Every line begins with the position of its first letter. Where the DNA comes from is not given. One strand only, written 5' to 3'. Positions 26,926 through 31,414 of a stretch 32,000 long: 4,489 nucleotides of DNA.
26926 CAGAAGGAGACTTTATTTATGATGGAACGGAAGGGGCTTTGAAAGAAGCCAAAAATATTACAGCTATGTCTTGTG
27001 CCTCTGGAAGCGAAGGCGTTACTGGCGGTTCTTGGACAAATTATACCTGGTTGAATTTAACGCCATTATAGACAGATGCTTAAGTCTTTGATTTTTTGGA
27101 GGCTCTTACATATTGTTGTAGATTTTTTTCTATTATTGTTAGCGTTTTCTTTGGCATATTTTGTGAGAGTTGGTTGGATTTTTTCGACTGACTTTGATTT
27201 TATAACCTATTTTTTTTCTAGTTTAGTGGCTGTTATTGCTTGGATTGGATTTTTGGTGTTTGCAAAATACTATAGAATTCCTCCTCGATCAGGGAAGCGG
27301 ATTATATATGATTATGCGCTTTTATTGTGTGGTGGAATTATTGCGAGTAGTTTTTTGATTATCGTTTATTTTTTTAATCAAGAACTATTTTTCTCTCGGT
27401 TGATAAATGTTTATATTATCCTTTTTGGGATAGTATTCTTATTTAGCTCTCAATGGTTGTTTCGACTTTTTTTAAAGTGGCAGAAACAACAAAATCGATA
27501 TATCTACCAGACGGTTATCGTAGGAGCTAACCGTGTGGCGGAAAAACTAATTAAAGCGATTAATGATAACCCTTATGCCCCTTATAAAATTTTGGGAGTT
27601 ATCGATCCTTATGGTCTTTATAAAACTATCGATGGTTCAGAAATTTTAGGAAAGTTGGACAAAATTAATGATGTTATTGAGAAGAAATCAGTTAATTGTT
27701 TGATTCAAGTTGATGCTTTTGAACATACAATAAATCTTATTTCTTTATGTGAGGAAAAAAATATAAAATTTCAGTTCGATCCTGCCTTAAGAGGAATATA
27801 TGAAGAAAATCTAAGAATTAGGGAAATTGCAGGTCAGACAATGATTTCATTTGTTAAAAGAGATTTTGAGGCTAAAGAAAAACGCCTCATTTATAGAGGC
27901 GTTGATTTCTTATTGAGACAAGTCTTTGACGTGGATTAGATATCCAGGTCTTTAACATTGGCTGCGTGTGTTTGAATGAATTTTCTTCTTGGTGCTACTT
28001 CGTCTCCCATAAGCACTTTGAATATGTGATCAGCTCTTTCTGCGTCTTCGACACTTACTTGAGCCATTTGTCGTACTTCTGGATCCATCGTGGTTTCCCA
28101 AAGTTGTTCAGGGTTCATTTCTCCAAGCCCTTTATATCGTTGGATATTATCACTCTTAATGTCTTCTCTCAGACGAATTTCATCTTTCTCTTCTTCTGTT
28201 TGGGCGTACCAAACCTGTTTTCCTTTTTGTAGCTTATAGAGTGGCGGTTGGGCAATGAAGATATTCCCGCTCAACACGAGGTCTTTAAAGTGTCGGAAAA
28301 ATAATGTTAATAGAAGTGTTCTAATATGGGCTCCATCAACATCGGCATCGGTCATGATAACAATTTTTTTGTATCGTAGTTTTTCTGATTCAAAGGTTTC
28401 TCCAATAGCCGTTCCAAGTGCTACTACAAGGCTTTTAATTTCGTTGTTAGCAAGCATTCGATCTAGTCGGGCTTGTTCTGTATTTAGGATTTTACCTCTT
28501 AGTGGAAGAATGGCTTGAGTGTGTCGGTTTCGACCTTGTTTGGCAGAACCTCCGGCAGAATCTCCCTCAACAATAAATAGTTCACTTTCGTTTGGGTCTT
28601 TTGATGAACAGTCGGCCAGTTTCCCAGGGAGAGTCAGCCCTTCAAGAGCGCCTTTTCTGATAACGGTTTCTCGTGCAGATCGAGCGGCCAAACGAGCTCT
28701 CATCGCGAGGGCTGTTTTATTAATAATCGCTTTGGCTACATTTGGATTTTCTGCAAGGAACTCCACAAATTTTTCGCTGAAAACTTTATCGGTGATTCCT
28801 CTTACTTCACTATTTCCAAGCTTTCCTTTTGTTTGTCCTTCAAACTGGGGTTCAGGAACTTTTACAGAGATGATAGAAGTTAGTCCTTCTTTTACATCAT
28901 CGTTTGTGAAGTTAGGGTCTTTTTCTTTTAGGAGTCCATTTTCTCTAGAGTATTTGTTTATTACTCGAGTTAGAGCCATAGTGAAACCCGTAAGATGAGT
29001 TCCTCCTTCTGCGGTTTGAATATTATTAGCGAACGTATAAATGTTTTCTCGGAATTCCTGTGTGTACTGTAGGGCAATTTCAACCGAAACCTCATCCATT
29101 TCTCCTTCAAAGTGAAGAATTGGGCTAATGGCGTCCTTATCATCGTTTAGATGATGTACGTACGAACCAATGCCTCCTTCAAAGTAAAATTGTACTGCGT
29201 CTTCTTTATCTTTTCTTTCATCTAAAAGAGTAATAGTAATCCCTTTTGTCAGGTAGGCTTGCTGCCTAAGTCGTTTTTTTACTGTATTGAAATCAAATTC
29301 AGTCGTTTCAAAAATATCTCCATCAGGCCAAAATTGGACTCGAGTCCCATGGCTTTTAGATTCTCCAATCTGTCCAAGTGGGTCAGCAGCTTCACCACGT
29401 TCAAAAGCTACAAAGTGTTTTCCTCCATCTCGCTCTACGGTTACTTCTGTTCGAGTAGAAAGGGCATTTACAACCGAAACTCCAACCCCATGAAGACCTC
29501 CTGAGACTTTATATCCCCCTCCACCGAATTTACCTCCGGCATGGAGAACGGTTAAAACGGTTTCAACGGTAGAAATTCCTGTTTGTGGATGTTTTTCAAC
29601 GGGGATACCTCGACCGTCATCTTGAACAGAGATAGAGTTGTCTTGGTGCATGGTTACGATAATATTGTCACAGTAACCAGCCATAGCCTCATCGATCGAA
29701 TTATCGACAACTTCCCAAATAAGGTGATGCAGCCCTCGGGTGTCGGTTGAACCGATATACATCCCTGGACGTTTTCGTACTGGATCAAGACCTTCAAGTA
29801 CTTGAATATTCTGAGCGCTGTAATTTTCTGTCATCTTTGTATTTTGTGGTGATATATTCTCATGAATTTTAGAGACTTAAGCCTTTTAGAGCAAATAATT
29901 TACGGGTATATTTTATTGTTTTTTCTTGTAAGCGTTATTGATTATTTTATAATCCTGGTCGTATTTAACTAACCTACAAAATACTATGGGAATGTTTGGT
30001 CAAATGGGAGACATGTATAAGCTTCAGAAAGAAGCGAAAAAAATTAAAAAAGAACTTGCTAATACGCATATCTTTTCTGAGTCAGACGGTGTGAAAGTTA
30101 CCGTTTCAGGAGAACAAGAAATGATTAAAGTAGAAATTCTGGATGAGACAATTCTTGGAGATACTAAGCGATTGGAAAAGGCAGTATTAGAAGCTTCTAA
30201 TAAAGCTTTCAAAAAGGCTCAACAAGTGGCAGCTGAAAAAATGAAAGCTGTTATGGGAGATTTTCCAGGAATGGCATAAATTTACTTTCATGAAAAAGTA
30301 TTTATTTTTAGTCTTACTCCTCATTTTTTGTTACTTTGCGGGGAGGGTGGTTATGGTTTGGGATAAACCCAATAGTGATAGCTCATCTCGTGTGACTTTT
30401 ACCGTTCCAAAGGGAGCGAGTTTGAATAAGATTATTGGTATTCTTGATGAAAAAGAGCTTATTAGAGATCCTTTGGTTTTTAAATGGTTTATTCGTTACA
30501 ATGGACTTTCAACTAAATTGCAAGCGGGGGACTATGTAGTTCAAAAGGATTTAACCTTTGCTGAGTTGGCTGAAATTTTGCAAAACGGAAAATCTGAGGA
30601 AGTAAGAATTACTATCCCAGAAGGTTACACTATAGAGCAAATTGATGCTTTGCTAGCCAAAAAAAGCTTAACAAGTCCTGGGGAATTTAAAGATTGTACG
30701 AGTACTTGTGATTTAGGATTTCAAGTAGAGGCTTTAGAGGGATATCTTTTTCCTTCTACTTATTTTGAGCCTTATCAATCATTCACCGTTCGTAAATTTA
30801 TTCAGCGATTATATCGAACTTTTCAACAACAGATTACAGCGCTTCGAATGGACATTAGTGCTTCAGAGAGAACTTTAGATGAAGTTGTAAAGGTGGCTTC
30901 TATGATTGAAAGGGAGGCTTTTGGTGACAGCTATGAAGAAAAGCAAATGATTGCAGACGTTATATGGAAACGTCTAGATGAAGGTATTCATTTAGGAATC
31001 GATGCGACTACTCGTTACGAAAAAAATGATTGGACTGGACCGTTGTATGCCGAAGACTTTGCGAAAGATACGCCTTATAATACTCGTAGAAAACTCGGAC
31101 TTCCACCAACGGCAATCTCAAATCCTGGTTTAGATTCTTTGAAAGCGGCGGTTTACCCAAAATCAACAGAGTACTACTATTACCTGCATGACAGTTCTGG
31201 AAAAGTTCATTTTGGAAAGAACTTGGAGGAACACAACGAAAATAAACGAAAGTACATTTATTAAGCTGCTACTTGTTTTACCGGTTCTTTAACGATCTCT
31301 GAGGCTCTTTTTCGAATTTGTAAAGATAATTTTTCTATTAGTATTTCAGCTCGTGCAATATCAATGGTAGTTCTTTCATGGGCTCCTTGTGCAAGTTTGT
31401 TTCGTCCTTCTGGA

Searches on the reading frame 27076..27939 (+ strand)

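Call 30: search_protein_families(library=pfam, proteins=[window:27076-27939:+], max_evalue=0.01)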
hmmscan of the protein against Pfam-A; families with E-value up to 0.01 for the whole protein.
window:27076-27939:+ (287 aa): 1 family
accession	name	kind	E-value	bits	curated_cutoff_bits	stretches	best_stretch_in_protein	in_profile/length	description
PF13727.12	CoA_binding_3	-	1.9e-11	44.7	25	1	82-210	20-146/175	CoA-binding domain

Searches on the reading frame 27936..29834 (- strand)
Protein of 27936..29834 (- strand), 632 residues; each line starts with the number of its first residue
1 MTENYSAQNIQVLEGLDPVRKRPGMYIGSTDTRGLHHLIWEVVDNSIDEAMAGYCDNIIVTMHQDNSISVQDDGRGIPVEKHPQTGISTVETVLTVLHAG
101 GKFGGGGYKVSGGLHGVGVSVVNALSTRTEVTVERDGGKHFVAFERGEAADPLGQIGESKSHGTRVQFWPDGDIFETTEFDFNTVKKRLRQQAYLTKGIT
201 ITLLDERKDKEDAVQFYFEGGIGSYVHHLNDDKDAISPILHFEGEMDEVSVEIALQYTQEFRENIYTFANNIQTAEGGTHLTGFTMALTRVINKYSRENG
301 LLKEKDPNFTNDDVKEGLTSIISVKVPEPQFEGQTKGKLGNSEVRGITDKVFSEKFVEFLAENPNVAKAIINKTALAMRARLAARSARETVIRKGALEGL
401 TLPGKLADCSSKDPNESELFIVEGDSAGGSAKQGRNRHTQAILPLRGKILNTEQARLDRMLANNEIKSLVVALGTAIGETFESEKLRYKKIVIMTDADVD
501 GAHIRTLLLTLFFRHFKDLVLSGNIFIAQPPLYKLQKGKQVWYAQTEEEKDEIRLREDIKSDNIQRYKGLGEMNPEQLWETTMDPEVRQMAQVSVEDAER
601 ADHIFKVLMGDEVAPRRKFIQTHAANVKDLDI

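Call 30: search_protein_families(library=pfam, proteins=[window:27936-29834:-], max_evalue=0.01)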
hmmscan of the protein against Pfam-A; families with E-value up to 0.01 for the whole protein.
window:27936-29834:- (632 aa): 5 families
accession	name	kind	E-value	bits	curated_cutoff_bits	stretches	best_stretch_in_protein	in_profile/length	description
PF00204.31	DNA_gyraseB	-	9.3e-61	204.7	27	1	221-389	1-172/173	DNA gyrase B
PF00986.26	DNA_gyraseB_C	-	1.2e-30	105.9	29.8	1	563-621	5-63/63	DNA gyrase B subunit, carboxyl terminus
PF01751.28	Toprim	-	2.8e-18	66.3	23.1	1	418-528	1-94/96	Toprim domain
PF02518.31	HATPase_c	-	6.4e-18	65.7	26.4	1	31-170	2-107/111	Histidine kinase-, DNA gyrase B-, and HSP90-like ATPase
PF13589.12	HATPase_c_3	-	0.0014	19.1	25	1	38-81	6-49/137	Histidine kinase-, DNA gyrase B-, and HSP90-like ATPase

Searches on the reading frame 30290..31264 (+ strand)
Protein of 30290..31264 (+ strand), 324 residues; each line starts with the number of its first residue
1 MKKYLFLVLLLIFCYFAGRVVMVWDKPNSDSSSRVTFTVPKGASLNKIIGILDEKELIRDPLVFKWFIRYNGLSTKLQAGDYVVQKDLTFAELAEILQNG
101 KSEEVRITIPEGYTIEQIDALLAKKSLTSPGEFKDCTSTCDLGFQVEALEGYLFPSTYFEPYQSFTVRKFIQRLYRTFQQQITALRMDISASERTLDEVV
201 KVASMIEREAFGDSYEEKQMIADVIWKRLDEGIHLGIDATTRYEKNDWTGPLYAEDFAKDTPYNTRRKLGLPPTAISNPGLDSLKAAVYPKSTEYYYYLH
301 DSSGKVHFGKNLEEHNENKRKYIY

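Call 30: search_protein_families(library=pfam, proteins=[window:30290-31264:+], max_evalue=0.01)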
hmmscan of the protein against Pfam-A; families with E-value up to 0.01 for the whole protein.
window:30290-31264:+ (324 aa): 1 family
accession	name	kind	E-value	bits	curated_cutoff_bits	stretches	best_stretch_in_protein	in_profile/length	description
PF02618.21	YceG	-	3.5e-73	246.9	32.4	1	37-321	1-275/275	YceG-like family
